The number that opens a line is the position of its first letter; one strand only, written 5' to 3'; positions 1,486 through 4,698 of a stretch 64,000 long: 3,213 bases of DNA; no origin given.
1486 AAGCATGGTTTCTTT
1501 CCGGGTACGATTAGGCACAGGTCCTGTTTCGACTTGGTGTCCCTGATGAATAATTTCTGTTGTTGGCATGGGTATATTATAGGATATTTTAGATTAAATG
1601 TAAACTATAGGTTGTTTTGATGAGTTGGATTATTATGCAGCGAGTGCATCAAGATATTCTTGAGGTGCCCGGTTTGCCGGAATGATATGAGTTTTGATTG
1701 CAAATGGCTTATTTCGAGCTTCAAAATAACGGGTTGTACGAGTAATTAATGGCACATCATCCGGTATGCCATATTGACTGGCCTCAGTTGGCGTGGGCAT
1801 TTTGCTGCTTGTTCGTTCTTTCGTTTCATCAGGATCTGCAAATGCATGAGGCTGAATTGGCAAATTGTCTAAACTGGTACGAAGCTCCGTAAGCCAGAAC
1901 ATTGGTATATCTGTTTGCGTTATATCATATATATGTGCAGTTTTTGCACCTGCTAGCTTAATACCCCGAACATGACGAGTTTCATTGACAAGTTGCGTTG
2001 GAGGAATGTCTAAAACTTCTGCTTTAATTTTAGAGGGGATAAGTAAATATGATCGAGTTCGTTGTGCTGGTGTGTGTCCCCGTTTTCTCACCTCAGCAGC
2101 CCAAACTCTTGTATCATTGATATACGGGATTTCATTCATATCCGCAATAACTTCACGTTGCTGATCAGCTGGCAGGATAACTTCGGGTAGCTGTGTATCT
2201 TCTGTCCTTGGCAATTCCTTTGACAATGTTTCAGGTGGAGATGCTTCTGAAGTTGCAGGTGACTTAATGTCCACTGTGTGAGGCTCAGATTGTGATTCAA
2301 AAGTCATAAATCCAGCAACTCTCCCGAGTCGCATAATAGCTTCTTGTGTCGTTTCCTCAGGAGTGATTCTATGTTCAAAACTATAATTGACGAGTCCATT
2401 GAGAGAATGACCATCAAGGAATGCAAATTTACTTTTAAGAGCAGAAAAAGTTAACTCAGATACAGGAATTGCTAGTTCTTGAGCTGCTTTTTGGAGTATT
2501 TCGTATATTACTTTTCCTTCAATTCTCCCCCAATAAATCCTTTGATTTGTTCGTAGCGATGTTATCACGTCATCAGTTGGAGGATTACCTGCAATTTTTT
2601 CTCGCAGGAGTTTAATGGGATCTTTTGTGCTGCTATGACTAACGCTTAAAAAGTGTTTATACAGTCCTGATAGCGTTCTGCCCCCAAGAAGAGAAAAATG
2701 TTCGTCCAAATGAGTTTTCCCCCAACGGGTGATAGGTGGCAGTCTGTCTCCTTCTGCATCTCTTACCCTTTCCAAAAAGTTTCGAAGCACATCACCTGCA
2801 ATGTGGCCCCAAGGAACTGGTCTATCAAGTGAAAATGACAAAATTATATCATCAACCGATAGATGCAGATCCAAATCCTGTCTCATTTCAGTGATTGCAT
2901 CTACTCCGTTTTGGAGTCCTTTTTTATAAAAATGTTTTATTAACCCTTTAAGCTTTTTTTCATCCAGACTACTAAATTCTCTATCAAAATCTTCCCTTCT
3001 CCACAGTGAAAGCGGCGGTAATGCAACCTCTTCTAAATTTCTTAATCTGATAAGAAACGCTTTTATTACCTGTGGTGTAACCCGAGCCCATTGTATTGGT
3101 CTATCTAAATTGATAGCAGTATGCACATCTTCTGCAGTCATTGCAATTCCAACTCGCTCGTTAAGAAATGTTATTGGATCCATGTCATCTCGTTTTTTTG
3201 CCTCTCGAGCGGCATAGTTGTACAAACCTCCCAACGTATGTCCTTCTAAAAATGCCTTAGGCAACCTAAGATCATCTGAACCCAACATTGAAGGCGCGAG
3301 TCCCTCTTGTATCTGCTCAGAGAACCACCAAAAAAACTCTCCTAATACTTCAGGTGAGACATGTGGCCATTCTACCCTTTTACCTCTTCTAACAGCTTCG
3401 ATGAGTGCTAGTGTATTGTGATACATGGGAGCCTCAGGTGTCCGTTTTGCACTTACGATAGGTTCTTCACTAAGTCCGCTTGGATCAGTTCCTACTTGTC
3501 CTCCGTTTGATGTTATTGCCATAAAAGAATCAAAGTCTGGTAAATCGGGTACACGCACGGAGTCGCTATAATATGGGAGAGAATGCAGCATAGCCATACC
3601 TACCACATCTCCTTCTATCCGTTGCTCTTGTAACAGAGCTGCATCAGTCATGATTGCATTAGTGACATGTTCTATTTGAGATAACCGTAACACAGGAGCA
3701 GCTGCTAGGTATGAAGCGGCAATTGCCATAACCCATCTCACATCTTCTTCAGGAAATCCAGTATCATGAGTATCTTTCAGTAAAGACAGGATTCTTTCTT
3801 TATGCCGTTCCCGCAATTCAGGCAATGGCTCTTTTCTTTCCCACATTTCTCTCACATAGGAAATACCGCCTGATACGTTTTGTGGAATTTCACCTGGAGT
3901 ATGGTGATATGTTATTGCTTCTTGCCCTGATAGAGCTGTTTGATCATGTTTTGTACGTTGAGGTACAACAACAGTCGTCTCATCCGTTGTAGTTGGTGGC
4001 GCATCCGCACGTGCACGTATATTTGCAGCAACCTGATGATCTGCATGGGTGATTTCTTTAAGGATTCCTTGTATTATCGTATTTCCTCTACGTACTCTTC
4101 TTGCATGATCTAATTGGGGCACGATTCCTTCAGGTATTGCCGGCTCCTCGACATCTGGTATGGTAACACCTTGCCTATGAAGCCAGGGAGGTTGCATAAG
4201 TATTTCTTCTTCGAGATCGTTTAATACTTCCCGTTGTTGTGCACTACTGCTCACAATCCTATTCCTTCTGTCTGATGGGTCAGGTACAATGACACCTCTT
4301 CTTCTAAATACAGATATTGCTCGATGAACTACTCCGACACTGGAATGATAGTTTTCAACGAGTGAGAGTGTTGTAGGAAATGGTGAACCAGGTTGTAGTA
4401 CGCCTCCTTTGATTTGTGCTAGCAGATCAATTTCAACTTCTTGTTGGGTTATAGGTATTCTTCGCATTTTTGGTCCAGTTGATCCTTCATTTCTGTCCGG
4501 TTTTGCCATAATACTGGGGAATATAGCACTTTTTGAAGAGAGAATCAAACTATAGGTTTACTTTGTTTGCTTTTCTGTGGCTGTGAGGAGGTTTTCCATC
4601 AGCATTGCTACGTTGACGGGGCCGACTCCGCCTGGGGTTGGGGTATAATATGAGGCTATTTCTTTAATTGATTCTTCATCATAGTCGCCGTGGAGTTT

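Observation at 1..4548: Two adjacent paralogous giant proteins built from tandem GntR-like winged-helix modules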

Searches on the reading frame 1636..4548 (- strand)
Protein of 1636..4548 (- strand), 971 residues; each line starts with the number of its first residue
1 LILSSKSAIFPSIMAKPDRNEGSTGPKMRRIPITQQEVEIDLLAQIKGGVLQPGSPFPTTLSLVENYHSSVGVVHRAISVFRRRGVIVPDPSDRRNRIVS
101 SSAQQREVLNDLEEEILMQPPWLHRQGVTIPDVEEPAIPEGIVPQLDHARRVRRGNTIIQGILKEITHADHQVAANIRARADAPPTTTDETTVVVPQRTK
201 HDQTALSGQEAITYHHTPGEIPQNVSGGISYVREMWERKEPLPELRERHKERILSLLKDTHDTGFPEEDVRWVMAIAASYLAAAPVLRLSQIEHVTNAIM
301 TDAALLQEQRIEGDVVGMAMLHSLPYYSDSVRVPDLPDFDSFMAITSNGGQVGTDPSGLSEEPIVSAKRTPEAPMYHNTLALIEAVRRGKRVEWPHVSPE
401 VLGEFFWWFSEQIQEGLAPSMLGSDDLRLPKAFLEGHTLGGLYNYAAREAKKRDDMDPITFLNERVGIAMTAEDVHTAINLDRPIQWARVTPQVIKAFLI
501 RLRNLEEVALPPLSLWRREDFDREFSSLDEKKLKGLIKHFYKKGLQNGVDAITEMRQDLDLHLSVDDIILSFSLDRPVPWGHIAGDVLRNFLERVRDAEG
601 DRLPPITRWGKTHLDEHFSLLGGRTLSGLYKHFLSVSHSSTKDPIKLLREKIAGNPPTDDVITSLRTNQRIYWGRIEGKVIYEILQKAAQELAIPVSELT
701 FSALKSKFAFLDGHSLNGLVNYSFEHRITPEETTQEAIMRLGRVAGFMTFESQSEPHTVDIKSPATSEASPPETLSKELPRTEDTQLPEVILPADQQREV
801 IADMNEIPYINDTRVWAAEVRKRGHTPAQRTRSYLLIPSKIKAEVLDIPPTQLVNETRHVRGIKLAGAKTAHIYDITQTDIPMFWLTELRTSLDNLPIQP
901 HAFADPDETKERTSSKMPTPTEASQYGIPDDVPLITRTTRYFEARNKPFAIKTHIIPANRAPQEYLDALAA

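Call 4: search_protein_families(library=pfam, proteins=[window:1636-4548:-], max_evalue=10)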
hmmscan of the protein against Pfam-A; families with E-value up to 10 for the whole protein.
window:1636-4548:- (971 aa): 1 family
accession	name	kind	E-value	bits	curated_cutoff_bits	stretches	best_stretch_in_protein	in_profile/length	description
PF00392.27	GntR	-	0.00065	19.7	27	1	35-87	2-54/64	Bacterial regulatory proteins, gntR family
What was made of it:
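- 4246..4470 (-): P0001 N-terminal wHTH (aa 14-88), a weak GntR match. GntR 19.7 bits, below the cutoff of 27 (call 4).
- On GntR family (Pfam PF00392): 19.7 bits, E=6.5e-4, below the cutoff of 27 (call 4).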

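Call 5: search_protein_families(library=ncbifam, proteins=[window:1636-4548:-], max_evalue=10)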
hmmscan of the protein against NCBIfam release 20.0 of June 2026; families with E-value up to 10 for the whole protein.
window:1636-4548:- (971 aa): 2 families
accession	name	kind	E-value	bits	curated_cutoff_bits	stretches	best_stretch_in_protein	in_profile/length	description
TIGR02404.1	trehalos_R_Bsub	equivalog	0.0015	18.2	211.95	1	37-87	4-54/233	trehalose operon repressor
TIGR02018.2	his_ut_repres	equivalog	0.0041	16.5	220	1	36-88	2-54/226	histidine utilization transcriptional repressor HutC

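Call 7: find_encoding_contigs(protein=window:1636-4548:-, flank=10000)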
Protein window:1636-4548:- (971 aa): no gene with exactly this product is on record in the collection.

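Call 8: find_encoding_contigs(protein=window:1636-4509:-, flank=10000)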
Protein window:1636-4509:- (958 aa): 1 contig read that carries it; 1 place shown.
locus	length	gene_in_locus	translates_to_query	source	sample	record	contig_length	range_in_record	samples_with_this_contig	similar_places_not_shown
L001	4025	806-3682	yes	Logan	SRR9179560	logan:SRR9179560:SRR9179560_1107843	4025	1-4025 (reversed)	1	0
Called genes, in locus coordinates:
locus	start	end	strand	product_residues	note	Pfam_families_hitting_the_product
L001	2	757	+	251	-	?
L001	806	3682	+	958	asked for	-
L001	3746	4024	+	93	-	?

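Call 10: find_homologous_proteins(query=window:1636-4509:-)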
Query window:1636-4509:- (958 aa): 1 proteins with E <= 0.001 among 8000 candidates.
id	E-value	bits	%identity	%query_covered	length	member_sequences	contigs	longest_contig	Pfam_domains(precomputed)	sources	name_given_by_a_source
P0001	0.0e+0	2175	100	100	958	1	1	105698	-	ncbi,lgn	-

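Call 14: find_related_loci(query=P0001, collection=genome_contigs, flank=10000)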
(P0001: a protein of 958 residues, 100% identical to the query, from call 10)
Query P0001 (958 aa) in genome_contigs; peptide patterns used: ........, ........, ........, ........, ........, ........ (x = any residue, [..] = any of these).
47 stretches matched a pattern, but none encodes a relative of the query by tblastn (E <= 1e-3).

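Call 17: list_cluster_members(proteins=[P0001, P0002])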
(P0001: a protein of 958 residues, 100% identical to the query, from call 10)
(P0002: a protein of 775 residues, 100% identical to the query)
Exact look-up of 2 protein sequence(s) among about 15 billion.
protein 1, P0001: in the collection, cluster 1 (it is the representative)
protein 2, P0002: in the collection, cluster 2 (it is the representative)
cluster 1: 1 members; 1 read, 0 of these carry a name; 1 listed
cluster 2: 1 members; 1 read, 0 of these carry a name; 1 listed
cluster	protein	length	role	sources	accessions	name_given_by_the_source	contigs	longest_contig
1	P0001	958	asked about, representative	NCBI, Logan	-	-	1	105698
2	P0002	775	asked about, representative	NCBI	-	-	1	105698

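Call 22: find_related_loci(query=P0001, collection=viral_contigs, flank=10000)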
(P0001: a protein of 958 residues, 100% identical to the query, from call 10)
Query P0001 (958 aa) in viral_contigs; peptide patterns used: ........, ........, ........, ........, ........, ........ (x = any residue, [..] = any of these).
4 stretches matched a pattern, but none encodes a relative of the query by tblastn (E <= 1e-3).
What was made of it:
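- Tried and rejected: Scans with P0001 of GTDB genomes and viral contigs found nothing, not even the source genome (calls 14, 22).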

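Call 26: search_protein_families(library=phrogs, proteins=[P0001], max_evalue=1)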
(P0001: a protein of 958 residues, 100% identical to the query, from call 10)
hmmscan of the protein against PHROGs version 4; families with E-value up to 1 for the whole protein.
P0001 (958 aa): 2 families
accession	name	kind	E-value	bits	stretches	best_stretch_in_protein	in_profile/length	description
phrog_10724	-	unknown function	1.4e-06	28.9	2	893-947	190-244/253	-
phrog_20408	-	unknown function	0.54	11.2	0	509-554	44-87/194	-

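Call 27: search_protein_families(library=padloc, proteins=[P0001], max_evalue=1)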
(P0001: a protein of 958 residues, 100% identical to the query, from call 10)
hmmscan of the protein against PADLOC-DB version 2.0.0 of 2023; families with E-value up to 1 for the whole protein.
P0001 (958 aa): 0 families

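Call 28: search_solved_structures(query=P0001, max_evalue=10)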
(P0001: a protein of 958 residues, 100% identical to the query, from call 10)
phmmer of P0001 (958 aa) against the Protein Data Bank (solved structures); distinct sequences matched with E-value up to 10: 5.
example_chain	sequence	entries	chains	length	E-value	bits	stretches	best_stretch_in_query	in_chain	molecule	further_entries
8pqm_A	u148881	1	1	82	0.065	14.6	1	22-74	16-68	FadR family transcriptional regulator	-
4u0y_A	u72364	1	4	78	0.14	13.5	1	14-74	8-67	HTH-type transcriptional repressor YvoA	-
4u0v_A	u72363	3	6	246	0.43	11.9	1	15-74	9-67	HTH-type transcriptional repressor YvoA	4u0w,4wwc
2wv0_A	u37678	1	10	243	0.44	11.9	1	15-74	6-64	HTH-TYPE TRANSCRIPTIONAL REPRESSOR YVOA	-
4cij_A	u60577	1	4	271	1.5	10.1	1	526-586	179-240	GST REP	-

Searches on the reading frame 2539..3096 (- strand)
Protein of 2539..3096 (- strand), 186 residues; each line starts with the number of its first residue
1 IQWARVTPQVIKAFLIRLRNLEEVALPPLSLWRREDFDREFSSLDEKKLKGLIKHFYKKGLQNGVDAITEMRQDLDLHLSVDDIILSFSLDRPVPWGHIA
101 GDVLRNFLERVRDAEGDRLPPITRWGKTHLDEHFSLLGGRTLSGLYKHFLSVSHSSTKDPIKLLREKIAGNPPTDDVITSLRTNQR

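Call 66: predict_structure(alignment_id=A7)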
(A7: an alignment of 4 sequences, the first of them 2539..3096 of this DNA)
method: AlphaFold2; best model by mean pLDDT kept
length: 186 residues; sequences in the alignment: 4
mean_pLDDT: 84.1   pTM: 0.75
mean pLDDT of the five models: 84.1, 83.7, 82.2, 81.4, 80.8
residues with pLDDT >= 90: 71; 70-90: 93; 50-70: 9; < 50: 13
segments of 3 or more residues with pLDDT < 50: 174-182, 184-186
pLDDT, mean of each block of 10 residues (from residue 1): 91 90 79 86 80 92 88 91 92 85 93 90 88 92 91 75 85 48 42
secondary structure, 60 per line:
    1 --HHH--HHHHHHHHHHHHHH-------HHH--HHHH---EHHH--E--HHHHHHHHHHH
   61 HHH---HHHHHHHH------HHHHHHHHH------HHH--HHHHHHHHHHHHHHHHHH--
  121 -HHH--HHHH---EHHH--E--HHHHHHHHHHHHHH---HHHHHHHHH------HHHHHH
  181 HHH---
elements in order: H8-21 H34-37 H50-63 H67-74 H81-89 H101-118 H127-130 H143-156 H160-168 H175-183
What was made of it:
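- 2818..3096 (-): 93-aa helical repeat, copy 2 (aa 472-564). Modelled in call 66.
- On Winged-helix fold, as claimed for the 93-aa repeats: The model is all-helical at pLDDT 84 (call 66).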

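Call 80: fold_search(model_id=the predicted structure, library=viral)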
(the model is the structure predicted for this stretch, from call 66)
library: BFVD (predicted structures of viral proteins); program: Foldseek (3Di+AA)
matches with E <= 10: 45; with E <= 0.001: 0
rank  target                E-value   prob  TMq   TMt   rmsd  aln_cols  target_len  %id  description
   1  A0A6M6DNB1            1.3e+00  0.04  0.17  0.12  16.4       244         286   14  (no name in the UniProt tables at hand)
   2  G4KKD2                1.6e+00  0.05  0.19  0.13  14.5       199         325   12  (no name in the UniProt tables at hand)
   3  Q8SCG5                1.8e+00  0.07  0.20  0.23  14.6       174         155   14  (no name in the UniProt tables at hand)
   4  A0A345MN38            2.4e+00  0.04  0.17  0.07  13.5       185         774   14  (no name in the UniProt tables at hand)
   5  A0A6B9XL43            2.5e+00  0.04  0.18  0.12  15.4       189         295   14  Uncharacterized protein [Lymphocystis disease virus 4]
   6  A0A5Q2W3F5            2.5e+00  0.02  0.15  0.10  22.9       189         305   15  (no name in the UniProt tables at hand)
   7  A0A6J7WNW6            2.7e+00  0.02  0.13  0.11  16.4       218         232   11  Uncharacterized protein [uncultured Caudovirales phage]
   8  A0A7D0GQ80            3.2e+00  0.04  0.16  0.21  13.0       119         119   11  (no name in the UniProt tables at hand)
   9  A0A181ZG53            4.2e+00  0.02  0.15  0.08  17.3       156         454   12  mRNA export factor [Human herpesvirus 1 (strain 17)]
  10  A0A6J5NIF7            4.2e+00  0.01  0.12  0.10  13.4       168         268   15  Uncharacterized protein [uncultured Caudovirales phage]
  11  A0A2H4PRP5            4.4e+00  0.02  0.16  0.18  15.4       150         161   17  Uncharacterized protein [Proteus phage PM135]
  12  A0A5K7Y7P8            4.6e+00  0.01  0.14  0.07  16.6       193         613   12  Uncharacterized protein [Abalone asfa-like virus]
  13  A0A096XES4            5.2e+00  0.02  0.17  0.07  15.5       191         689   15  Uncharacterized protein [Escherichia phage phi191]
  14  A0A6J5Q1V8            5.8e+00  0.08  0.12  0.05   9.3        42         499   19  Uncharacterized protein [uncultured Caudovirales phage]
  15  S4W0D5                6.1e+00  0.03  0.20  0.12  12.8       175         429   12  Ankyrin repeat domain containing protein [Pandoravirus salinus]
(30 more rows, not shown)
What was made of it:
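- Tried and rejected: The viral fold library gave nothing (call 80).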

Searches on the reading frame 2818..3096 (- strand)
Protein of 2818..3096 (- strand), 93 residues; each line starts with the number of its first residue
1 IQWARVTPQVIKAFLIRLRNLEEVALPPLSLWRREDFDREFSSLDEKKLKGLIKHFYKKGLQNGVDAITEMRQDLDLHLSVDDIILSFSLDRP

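Call 15: search_protein_families(library=pfam, proteins=[window:2818-3096:-], max_evalue=10)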
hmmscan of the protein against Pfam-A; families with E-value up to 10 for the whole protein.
seq(93 aa): 1 family
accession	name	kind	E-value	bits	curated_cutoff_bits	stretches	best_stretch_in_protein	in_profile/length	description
PF19025.5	DUF5751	-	0.2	12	27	1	29-54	60-85/116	Family of unknown function (DUF5751)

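Call 54: search_solved_structures(query=A4, max_evalue=10)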
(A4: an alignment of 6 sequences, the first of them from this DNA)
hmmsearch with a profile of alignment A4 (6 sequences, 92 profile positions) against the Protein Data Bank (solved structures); distinct sequences matched with E-value up to 10: 11.
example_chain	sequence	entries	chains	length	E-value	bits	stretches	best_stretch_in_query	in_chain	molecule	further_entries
1etw_A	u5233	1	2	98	0.0072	19.9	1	18-72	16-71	FACTOR FOR INVERSION STIMULATION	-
1etv_A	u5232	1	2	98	0.0078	19.8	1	18-69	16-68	FACTOR FOR INVERSION STIMULATION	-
1etx_A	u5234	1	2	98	0.011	19.3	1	18-69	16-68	FACTOR FOR INVERSION STIMULATION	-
1ety_A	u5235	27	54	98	0.011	19.3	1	18-69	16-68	FACTOR FOR INVERSION STIMULATION | FACTOR FOR INVERSION STIMULATION (FIS) | DNA-binding protein fis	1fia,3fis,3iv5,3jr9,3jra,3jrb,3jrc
4fis_A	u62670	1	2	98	0.013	19.1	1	18-69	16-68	FACTOR FOR INVERSION STIMULATION (FIS)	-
1etk_A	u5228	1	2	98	0.014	19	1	18-68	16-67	FACTOR FOR INVERSION STIMULATION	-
1eto_A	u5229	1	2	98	0.014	18.9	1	18-68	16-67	FACTOR FOR INVERSION STIMULATION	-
1fip_A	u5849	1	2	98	0.016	18.8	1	18-69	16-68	FACTOR FOR INVERSION STIMULATION (FIS)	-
1etq_A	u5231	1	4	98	0.016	18.8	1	18-68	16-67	FACTOR FOR INVERSION STIMULATION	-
1f36_A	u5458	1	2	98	0.031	17.8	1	18-69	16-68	FIS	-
2n39_A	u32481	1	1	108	0.65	13.6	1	28-64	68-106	Chromodomain-helicase-DNA-binding protein 1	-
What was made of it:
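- Tried and rejected: E was about 0.007 (call 54).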

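Call 55: find_homologous_proteins(query=A4, max_evalue=1)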
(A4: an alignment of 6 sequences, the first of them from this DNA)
Query A4 (6 sequences): 272 candidates shared short words with the query, none scored E <= 1.

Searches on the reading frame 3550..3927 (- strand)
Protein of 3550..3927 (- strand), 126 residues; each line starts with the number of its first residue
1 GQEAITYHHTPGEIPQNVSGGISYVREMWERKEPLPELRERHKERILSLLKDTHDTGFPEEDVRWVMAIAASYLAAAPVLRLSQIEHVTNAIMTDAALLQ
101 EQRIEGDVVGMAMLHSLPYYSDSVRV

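Call 78: search_solved_structures(query=A8, max_evalue=10)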
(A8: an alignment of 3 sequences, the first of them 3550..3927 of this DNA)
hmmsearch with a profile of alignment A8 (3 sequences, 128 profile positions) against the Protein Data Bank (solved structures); distinct sequences matched with E-value up to 10: 6.
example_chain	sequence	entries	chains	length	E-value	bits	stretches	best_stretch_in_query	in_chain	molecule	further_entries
8ccr_A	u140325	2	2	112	0.014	18.5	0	26-47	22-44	4D2 (mutant T19D)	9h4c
7ah0_A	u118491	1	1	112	0.022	17.9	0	26-47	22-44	4D2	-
9i38_A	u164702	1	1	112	0.027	17.6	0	26-49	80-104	m4D2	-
9lwi_I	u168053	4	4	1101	0.92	12.6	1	21-102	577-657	Structural maintenance of chromosomes protein 5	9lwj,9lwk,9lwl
9jm8_B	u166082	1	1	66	1.2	12.3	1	36-98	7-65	LRD-7V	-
7rmy_A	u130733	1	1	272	2.6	11.2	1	61-109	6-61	De Novo designed tunable homodimer, D_3-337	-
